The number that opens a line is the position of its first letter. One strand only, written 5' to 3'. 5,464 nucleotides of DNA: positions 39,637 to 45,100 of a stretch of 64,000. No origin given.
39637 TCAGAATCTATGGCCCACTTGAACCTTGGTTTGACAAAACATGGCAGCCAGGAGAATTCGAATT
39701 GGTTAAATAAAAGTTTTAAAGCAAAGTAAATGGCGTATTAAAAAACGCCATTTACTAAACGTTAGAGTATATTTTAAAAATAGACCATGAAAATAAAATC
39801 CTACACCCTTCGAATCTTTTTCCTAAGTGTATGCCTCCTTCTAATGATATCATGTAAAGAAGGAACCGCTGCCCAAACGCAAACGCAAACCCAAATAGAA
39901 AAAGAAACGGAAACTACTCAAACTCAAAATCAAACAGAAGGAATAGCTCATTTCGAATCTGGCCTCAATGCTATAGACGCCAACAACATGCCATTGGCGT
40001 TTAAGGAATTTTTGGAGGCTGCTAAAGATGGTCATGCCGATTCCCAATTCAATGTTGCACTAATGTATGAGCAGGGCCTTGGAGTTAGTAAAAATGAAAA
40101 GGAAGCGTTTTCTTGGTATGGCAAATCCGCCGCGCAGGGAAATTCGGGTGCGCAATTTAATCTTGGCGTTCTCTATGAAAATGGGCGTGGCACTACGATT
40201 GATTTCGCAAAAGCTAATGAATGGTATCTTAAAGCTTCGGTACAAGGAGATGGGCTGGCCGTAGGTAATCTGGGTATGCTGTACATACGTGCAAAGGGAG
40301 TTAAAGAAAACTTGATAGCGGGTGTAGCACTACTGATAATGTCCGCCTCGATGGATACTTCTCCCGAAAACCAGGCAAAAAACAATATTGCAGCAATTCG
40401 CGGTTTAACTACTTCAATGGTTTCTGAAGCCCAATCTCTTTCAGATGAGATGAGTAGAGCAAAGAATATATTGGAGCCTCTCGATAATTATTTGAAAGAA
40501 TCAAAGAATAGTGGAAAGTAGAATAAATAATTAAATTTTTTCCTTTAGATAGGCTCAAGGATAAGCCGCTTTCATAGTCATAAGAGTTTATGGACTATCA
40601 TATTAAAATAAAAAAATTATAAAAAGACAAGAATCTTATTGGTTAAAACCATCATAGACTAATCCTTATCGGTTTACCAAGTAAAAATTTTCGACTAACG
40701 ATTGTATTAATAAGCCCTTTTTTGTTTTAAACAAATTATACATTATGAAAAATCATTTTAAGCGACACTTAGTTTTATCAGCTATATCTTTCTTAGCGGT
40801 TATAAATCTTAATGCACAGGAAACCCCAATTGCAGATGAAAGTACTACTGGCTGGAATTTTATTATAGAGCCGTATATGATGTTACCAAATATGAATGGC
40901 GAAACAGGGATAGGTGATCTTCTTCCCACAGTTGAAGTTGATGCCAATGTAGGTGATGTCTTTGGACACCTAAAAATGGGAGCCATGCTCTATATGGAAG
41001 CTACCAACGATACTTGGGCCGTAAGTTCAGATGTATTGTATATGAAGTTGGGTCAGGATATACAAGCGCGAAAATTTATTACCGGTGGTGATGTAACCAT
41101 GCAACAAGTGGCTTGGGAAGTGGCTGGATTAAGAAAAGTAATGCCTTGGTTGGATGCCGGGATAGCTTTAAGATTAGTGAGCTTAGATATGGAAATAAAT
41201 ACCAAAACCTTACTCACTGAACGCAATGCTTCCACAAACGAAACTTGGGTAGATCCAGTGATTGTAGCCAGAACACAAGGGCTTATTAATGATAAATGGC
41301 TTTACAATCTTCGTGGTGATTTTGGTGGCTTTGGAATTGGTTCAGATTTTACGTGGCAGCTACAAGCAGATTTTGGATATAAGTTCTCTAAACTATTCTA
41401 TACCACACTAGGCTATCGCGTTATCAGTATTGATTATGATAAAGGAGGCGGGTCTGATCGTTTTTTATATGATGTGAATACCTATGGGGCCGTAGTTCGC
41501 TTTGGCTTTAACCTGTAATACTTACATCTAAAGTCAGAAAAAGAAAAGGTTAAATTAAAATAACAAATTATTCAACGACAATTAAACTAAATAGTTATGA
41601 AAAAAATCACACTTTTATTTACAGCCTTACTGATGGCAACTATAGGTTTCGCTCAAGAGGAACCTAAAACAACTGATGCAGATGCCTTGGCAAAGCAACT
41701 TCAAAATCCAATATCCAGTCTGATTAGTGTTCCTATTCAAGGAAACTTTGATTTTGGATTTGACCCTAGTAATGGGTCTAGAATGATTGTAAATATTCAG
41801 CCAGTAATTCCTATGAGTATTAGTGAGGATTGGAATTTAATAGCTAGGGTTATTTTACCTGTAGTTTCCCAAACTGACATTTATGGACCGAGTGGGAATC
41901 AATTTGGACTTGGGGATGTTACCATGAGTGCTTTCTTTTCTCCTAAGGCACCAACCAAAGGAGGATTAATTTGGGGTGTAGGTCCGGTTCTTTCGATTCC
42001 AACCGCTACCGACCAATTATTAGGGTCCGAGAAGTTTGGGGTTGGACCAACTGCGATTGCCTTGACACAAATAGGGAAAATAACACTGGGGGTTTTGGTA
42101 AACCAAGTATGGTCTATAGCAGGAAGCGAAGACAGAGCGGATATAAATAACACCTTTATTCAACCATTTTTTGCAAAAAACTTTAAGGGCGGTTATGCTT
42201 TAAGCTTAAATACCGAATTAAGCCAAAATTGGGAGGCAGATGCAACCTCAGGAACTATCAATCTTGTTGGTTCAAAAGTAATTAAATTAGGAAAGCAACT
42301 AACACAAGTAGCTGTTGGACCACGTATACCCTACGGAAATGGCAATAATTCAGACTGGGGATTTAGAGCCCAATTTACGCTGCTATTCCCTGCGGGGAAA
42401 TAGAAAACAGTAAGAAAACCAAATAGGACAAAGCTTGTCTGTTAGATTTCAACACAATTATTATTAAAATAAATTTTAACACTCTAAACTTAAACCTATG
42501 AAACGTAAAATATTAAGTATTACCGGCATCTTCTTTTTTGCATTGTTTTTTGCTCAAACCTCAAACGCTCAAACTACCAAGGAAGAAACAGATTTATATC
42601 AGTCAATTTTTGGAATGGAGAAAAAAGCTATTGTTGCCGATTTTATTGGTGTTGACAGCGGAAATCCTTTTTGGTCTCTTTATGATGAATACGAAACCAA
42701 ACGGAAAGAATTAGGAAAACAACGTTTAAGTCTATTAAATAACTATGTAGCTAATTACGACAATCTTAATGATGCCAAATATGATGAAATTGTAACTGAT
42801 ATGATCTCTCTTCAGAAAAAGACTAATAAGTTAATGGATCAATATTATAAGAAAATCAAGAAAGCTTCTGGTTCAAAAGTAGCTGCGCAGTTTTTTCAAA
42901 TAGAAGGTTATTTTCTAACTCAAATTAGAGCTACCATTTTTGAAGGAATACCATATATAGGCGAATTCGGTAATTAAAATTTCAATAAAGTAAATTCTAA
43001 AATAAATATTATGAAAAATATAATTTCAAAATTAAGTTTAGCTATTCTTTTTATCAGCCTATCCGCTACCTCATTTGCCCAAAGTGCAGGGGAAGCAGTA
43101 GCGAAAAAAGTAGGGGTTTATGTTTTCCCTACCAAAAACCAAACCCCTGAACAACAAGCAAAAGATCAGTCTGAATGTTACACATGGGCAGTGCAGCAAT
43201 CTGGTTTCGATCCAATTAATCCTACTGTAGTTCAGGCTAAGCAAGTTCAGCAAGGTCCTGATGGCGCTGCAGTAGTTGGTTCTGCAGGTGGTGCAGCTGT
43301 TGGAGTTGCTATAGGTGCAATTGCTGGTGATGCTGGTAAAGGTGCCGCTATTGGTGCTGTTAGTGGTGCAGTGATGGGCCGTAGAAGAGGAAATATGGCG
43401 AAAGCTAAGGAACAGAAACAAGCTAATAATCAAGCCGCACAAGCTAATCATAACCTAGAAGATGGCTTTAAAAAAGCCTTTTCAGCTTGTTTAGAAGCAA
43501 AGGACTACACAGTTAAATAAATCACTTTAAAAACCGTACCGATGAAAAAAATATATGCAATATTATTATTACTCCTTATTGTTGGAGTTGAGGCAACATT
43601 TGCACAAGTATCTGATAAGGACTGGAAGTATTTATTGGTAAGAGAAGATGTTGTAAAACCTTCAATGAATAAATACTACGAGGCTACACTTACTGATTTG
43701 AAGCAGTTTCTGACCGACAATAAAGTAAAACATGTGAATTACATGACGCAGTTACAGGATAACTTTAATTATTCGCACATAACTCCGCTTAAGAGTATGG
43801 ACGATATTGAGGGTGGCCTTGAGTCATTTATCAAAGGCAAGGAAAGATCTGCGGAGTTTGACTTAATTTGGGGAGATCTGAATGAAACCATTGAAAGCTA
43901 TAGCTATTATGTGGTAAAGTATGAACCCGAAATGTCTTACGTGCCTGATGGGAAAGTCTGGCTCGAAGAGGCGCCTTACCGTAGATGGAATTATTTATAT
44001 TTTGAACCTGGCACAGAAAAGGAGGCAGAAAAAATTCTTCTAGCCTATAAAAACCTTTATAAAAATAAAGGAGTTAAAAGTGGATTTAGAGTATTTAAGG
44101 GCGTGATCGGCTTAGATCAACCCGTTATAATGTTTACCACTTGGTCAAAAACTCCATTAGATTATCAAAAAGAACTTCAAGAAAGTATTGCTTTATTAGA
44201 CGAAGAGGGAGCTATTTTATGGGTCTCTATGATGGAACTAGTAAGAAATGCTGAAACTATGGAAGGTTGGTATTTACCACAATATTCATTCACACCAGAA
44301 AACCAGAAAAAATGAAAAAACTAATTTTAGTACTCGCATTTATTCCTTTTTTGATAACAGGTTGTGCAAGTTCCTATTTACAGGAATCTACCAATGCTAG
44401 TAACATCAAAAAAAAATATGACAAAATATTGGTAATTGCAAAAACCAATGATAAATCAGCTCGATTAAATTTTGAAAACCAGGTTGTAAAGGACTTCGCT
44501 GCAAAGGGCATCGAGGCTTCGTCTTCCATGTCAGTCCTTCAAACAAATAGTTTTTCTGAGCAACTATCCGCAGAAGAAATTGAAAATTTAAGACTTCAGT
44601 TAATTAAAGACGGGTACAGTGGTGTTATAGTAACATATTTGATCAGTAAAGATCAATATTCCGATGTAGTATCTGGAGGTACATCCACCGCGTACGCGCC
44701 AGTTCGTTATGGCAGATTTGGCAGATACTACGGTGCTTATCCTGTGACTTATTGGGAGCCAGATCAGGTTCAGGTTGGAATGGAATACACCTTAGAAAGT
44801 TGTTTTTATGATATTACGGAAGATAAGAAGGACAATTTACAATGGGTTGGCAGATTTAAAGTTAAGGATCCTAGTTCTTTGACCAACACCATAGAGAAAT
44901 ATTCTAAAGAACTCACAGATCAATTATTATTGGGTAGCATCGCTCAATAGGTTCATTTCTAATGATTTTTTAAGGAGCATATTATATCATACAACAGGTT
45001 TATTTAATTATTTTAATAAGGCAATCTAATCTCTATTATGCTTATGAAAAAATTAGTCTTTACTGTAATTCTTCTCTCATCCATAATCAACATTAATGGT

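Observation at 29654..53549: Candidate undescribed system: a ~24-kb self-regulated envelope island of 26 genes (21 exported or membrane products, two paralogous sensor-regulators, three paralogous ~80-aa proteins, a 4-copy operator box)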

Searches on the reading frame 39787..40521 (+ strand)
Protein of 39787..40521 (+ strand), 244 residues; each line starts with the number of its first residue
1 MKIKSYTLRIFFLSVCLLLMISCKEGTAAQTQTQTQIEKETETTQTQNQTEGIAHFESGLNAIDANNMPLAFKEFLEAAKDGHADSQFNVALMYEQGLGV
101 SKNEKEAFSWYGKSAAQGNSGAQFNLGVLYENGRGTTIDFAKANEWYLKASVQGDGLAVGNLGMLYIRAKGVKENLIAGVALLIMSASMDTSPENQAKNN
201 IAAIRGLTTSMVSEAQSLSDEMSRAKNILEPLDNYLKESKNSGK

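Call 5: search_protein_families(library=pfam, max_evalue=0.01, proteins=[window:39787-40521:+])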
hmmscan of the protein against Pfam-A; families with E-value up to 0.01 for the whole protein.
window:39787-40521:+ (244 aa): 1 family
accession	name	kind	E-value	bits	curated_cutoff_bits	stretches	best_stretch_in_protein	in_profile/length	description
PF08238.18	Sel1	-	2.9e-22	78.7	30.7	2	84-119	1-36/36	Sel1 repeat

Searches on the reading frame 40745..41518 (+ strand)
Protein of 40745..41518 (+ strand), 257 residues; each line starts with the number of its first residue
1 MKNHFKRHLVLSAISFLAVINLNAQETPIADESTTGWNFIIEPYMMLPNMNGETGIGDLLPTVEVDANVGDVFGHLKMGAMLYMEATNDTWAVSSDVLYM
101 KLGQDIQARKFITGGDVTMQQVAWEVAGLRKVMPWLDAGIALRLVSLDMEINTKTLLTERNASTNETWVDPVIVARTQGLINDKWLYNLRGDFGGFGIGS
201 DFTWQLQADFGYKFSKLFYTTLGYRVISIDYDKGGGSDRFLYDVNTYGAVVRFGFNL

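Call 5: search_protein_families(library=pfam, max_evalue=0.01, proteins=[window:40745-41518:+])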
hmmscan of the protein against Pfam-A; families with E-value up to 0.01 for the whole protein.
window:40745-41518:+ (257 aa): 1 family
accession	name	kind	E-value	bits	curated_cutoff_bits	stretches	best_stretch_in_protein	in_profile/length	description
PF09411.16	PagL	-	0.0052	17.3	23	0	190-226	75-111/136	Lipid A 3-O-deacylase (PagL)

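Call 13: search_protein_families(library=ncbifam, max_evalue=0.01, proteins=[window:40745-41518:+])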
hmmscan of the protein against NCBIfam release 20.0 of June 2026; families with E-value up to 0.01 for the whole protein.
window:40745-41518:+ (257 aa): 0 families

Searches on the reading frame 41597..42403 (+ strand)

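Call 5: search_protein_families(library=pfam, max_evalue=0.01, proteins=[window:41597-42403:+])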
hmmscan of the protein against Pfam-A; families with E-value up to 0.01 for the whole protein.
window:41597-42403:+ (268 aa): 0 families

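Call 13: search_protein_families(library=ncbifam, max_evalue=0.01, proteins=[window:41597-42403:+])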
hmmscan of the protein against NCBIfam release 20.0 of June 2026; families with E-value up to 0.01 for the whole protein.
window:41597-42403:+ (268 aa): 0 families

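Call 88: search_protein_families(library=pfam, max_evalue=10, proteins=[window:41597-42403:+])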
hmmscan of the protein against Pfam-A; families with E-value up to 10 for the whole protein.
window:41597-42403:+ (268 aa): 1 family
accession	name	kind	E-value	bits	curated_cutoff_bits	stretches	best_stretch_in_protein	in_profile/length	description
PF08139.17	LPAM_1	-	2.7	9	20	1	1-13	1-13/18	Prokaryotic membrane lipoprotein lipid attachment site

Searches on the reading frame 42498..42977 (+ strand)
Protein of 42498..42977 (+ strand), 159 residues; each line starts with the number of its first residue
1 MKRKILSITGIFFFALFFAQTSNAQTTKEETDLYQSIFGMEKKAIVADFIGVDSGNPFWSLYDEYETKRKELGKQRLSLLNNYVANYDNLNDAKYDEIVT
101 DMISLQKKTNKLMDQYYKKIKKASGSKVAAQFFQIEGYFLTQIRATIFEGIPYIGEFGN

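Call 5: search_protein_families(library=pfam, max_evalue=0.01, proteins=[window:42498-42977:+])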
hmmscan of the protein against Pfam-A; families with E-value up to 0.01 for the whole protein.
window:42498-42977:+ (159 aa): 0 families

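Call 41: search_solved_structures(query=window:42498-42977:+, max_evalue=1)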
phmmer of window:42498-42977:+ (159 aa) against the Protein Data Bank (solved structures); distinct sequences matched with E-value up to 1: 0.

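Call 88: search_protein_families(library=pfam, max_evalue=10, proteins=[window:42498-42977:+])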
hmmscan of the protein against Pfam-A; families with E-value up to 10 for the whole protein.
window:42498-42977:+ (159 aa): 2 families
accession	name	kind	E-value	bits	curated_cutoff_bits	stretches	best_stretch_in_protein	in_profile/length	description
PF22745.1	Nlig-Ia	-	0.042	14.9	27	1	83-128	21-72/92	DNA ligase-like, N-terminal NAD+-binding domain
PF00213.23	OSCP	-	0.044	14.3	22.3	1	74-129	79-135/172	ATP synthase delta (OSCP) subunit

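Call 110: search_solved_structures(query=A8, max_evalue=5)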
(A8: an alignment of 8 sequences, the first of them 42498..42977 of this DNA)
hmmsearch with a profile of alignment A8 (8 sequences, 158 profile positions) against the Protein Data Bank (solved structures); distinct sequences matched with E-value up to 5: 3.
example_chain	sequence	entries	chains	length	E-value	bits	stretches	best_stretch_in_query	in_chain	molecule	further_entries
2rhs_B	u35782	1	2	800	0.56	13.7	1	60-103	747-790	Phenylalanyl-tRNA synthetase beta chain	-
2rhq_B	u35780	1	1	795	0.63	13.5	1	60-103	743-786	Phenylalanyl-tRNA synthetase beta chain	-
2q5w_D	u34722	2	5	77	0.84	13.1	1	82-138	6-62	Molybdopterin converting factor, subunit 1 | Molybdopterin synthase small subunit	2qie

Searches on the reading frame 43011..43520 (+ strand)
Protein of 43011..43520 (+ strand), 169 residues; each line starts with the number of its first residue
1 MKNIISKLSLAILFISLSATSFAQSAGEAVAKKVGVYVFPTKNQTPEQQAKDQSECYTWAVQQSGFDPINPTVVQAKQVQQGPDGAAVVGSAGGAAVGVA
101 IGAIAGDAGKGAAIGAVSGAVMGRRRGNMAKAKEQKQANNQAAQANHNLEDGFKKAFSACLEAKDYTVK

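Call 5: search_protein_families(library=pfam, max_evalue=0.01, proteins=[window:43011-43520:+])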
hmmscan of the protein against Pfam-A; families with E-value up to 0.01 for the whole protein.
window:43011-43520:+ (169 aa): 3 families
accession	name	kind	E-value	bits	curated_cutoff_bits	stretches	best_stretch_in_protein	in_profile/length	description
PF13488.11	Gly-zipper_Omp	-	1.7e-07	31.5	25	1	89-133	1-45/46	Glycine zipper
PF13441.11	Gly-zipper_YMGG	-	7.2e-06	26.1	28.9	1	87-124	3-40/45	YMGG-like Gly-zipper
PF13436.11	Gly-zipper_OmpA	-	1.6e-05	25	27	1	87-124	4-41/44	Glycine-zipper domain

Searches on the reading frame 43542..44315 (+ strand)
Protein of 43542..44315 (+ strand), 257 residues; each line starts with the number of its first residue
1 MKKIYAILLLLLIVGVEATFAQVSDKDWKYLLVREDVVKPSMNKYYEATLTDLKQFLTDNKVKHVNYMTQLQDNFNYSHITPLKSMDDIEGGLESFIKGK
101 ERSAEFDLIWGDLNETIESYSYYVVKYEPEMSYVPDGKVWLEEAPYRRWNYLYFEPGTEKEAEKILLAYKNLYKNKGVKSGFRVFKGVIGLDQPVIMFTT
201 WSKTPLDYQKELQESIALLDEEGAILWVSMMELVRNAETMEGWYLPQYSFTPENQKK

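Call 5: search_protein_families(library=pfam, max_evalue=0.01, proteins=[window:43542-44315:+])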
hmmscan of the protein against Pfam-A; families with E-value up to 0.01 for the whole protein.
window:43542-44315:+ (257 aa): 0 families

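Call 13: search_protein_families(library=ncbifam, max_evalue=0.01, proteins=[window:43542-44315:+])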
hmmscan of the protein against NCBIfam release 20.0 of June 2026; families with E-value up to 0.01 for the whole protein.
window:43542-44315:+ (257 aa): 0 families

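Call 40: search_solved_structures(query=window:43542-44315:+, max_evalue=1)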
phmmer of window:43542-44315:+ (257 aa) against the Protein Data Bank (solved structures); distinct sequences matched with E-value up to 1: 0.

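Call 88: search_protein_families(library=pfam, max_evalue=10, proteins=[window:43542-44315:+])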
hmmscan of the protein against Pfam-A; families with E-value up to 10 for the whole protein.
window:43542-44315:+ (257 aa): 1 family
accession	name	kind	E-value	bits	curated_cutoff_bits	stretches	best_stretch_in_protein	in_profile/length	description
PF06757.18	Ins_allergen_rp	-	0.047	14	23.2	1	51-98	58-106/174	Insect allergen related repeat, nitrile-specifier detoxification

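Call 105: search_protein_families(library=padloc, max_evalue=0.001, proteins=[window:43542-44315:+])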
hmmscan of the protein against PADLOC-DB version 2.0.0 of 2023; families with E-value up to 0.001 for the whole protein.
window:43542-44315:+ (257 aa): 0 families

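Call 109: search_solved_structures(query=A7, max_evalue=5)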
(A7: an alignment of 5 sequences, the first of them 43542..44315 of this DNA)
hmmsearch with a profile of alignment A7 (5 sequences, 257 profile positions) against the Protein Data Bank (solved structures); distinct sequences matched with E-value up to 5: 0.

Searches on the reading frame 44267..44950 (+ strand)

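Call 5: search_protein_families(library=pfam, max_evalue=0.01, proteins=[window:44267-44950:+])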
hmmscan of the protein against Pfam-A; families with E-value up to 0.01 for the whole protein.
window:44267-44950:+ (227 aa): 0 families

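Call 13: search_protein_families(library=ncbifam, max_evalue=0.01, proteins=[window:44312-44950:+])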
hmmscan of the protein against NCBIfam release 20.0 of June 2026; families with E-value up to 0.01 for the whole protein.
window:44312-44950:+ (212 aa): 2 families
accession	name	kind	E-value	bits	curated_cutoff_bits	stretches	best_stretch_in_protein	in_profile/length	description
NF040519.1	Sbal_3080_fam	subfamily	0.0022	18.4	80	1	8-71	2-60/136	Sbal_3080 family lipoprotein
NF041193.1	lipo_SP0191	subfamily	0.0046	17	75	1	1-49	1-49/190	SP0191 family lipoprotein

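Call 88: search_protein_families(library=pfam, max_evalue=10, proteins=[window:44312-44950:+])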
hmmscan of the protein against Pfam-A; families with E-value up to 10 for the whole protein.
window:44312-44950:+ (212 aa): 1 family
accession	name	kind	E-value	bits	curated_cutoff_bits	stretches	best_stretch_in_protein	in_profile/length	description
PF25155.1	NTF2_YvbJ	-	0.051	14.8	25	0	75-162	23-109/123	YvbJ NTF2-like domain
